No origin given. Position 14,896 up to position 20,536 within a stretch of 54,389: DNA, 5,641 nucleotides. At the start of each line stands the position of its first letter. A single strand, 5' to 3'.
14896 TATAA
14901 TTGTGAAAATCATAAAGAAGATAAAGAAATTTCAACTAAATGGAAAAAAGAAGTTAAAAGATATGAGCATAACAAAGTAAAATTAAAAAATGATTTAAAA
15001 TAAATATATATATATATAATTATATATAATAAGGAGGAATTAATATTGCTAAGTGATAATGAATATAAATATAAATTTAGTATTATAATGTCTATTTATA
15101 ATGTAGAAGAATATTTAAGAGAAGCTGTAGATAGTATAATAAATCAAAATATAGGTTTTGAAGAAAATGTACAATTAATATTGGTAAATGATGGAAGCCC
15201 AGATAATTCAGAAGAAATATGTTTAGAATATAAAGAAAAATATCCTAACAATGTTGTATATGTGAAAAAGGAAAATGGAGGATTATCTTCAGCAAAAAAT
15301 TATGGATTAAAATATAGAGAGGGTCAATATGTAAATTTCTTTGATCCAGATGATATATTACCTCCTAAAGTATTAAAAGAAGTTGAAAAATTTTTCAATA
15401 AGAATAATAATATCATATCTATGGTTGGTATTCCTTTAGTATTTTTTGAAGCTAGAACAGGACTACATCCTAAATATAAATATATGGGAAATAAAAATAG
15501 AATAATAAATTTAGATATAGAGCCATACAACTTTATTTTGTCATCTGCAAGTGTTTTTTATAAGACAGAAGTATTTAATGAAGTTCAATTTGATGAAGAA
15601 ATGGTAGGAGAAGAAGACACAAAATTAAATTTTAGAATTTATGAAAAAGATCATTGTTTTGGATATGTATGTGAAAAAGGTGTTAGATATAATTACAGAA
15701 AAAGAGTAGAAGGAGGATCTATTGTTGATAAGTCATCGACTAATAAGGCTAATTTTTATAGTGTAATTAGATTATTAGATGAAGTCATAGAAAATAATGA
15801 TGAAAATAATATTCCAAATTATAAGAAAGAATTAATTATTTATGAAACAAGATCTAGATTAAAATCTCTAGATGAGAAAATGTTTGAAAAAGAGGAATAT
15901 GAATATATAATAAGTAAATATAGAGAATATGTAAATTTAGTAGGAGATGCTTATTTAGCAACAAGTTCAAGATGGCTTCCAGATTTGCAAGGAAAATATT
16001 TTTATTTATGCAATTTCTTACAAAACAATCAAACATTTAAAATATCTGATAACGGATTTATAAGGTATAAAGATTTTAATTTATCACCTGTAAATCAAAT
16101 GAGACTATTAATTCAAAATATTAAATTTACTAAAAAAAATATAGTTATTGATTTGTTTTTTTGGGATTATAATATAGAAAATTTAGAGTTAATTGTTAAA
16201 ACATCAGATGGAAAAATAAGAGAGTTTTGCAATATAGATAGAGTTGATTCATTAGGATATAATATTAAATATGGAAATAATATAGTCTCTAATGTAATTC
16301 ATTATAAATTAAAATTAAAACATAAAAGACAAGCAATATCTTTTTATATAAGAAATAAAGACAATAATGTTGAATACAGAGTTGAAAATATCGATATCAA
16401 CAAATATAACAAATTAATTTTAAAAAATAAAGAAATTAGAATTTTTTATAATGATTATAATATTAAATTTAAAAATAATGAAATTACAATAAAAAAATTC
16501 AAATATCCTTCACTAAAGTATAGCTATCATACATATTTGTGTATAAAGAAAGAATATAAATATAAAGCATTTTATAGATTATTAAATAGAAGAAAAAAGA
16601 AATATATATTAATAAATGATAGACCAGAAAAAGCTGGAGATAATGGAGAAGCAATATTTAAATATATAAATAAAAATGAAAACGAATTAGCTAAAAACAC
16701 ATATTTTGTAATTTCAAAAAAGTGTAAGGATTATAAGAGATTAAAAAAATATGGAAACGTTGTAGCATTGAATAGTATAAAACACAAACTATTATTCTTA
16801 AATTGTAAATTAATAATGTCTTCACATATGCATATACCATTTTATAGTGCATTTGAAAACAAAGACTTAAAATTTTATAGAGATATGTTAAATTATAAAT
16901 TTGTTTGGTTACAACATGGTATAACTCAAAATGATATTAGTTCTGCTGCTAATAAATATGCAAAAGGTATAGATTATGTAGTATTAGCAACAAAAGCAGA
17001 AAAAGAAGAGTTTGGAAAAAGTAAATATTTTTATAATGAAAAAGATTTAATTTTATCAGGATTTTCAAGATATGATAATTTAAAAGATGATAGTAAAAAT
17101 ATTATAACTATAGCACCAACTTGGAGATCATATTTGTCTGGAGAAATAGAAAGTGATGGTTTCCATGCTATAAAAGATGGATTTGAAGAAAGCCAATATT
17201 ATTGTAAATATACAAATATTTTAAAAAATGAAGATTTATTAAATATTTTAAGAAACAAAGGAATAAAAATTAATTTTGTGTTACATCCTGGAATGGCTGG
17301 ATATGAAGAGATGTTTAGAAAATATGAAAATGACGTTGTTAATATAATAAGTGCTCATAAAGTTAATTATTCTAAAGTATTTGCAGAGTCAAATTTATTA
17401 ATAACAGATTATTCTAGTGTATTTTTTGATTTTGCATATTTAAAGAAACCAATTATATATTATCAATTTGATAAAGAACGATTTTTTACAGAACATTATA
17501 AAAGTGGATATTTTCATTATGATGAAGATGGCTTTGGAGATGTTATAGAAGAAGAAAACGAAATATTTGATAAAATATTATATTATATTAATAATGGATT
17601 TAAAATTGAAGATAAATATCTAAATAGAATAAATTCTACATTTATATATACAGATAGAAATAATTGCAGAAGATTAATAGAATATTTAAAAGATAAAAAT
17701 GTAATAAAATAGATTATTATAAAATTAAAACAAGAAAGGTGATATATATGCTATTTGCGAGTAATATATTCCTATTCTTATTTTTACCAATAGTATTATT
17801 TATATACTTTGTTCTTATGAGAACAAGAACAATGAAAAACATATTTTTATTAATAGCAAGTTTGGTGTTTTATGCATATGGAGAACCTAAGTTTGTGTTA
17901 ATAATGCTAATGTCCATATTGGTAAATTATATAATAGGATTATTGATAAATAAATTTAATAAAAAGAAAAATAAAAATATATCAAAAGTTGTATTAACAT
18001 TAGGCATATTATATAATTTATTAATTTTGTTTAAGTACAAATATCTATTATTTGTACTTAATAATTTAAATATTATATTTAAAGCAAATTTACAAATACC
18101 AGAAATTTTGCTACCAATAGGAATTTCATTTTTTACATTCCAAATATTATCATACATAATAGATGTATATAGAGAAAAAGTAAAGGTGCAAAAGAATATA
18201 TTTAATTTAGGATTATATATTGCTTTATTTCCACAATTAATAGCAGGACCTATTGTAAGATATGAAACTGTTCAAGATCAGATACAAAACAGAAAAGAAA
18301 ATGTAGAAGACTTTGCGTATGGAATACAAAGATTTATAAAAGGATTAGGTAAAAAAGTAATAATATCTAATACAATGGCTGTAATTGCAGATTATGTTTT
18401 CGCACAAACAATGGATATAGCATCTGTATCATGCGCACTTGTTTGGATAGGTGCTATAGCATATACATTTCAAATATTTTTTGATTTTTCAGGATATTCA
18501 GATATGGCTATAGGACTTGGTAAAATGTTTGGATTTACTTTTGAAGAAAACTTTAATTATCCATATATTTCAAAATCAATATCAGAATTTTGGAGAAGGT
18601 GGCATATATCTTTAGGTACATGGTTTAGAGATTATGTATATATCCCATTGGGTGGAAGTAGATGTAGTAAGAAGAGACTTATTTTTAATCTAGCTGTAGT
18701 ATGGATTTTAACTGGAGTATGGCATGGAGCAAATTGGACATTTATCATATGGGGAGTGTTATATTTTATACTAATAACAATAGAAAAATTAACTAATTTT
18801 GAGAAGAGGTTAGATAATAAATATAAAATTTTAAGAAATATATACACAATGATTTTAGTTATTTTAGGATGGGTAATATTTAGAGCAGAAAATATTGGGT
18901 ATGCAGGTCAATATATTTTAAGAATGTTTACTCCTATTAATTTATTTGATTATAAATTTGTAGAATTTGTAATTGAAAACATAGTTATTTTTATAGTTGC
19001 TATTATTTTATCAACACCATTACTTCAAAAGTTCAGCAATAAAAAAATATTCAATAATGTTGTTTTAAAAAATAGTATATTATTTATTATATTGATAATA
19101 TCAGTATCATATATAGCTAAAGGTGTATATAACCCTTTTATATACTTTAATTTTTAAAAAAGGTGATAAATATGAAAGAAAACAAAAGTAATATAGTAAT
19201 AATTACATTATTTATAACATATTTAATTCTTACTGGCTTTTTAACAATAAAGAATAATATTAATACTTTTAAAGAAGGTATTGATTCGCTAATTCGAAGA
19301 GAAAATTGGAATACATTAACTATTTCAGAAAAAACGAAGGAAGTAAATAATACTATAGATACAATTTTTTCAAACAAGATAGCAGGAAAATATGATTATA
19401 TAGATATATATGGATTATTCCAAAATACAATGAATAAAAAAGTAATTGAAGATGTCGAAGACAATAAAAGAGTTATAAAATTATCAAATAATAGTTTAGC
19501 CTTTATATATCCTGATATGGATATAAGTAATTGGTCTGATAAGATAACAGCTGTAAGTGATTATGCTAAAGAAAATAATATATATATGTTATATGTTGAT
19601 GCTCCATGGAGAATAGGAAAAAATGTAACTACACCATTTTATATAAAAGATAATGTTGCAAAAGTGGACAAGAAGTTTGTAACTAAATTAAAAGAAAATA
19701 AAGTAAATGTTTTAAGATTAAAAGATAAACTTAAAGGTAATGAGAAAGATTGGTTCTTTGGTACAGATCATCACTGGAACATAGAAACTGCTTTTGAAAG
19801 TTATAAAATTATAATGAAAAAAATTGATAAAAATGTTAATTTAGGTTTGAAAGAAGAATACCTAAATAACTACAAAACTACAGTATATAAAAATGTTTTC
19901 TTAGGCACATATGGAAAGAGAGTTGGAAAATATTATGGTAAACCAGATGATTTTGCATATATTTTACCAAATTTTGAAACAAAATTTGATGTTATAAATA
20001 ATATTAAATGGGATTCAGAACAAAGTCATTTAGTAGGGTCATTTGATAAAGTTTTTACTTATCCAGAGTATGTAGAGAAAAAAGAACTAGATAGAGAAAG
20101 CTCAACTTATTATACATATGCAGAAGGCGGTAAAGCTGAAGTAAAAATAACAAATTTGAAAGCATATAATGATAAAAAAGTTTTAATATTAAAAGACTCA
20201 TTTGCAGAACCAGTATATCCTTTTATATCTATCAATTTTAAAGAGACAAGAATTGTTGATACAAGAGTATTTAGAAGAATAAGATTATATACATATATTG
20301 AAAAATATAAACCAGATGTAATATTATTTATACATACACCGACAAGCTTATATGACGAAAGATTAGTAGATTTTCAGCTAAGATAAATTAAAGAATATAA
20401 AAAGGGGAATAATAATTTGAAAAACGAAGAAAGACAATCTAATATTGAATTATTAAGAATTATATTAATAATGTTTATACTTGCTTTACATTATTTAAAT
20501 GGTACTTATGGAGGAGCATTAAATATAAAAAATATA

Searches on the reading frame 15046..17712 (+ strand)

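Call 6: search_protein_families(library=pfam, proteins=[window:15046-17712:+], max_evalue=0.01)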
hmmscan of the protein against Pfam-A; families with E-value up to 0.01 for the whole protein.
window:15046-17712:+ (888 aa): 3 families
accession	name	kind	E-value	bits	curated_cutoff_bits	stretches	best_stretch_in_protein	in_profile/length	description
PF04464.20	Glyphos_transf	-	3.1e-38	132.1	22.1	1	515-881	11-365/367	CDP-Glycerol:Poly(glycerophosphate) glycerophosphotransferase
PF00535.33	Glycos_transf_2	-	1.9e-30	106.4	23.3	1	12-150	1-137/168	Glycosyl transferase family 2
PF13641.12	Glyco_tranf_2_3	-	8.4e-09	36.2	27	1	12-142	4-133/230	Glycosyltransferase like family 2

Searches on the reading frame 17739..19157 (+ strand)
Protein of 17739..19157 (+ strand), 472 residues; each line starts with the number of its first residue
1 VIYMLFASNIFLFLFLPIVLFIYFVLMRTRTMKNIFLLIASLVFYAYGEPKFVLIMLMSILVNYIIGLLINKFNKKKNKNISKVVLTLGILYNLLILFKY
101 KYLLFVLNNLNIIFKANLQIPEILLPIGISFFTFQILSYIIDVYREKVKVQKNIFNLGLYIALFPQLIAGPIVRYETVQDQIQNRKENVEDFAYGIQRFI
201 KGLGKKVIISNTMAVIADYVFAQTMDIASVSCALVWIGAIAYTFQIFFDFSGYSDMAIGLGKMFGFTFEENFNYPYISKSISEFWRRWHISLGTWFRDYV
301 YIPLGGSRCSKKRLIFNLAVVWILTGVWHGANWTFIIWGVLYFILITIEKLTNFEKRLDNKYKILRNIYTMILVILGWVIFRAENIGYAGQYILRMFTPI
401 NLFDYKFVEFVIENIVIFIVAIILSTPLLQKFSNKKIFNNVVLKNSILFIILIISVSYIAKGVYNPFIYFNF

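Call 6: search_protein_families(library=pfam, proteins=[window:17739-19157:+], max_evalue=0.01)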
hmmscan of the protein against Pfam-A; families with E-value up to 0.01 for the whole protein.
window:17739-19157:+ (472 aa): 1 family
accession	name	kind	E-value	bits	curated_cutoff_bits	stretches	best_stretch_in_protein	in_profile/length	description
PF03062.24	MBOAT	-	2e-31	110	27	1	153-354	80-299/337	MBOAT, membrane-bound O-acyltransferase family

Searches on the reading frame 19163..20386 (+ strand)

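Call 44: search_protein_families(library=pfam, proteins=[window:19163-20386:+], max_evalue=0.001)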
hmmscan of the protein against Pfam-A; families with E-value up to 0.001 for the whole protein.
window:19163-20386:+ (407 aa): 2 families
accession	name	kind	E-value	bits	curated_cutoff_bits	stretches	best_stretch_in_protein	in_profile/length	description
PF16822.11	ALGX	-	1.7e-05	25.1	26.5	1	170-231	76-138/268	SGNH hydrolase-like domain, acetyltransferase AlgX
PF14286.12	DHHW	-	4e-05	23.5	25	1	182-364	219-384/385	DHHW protein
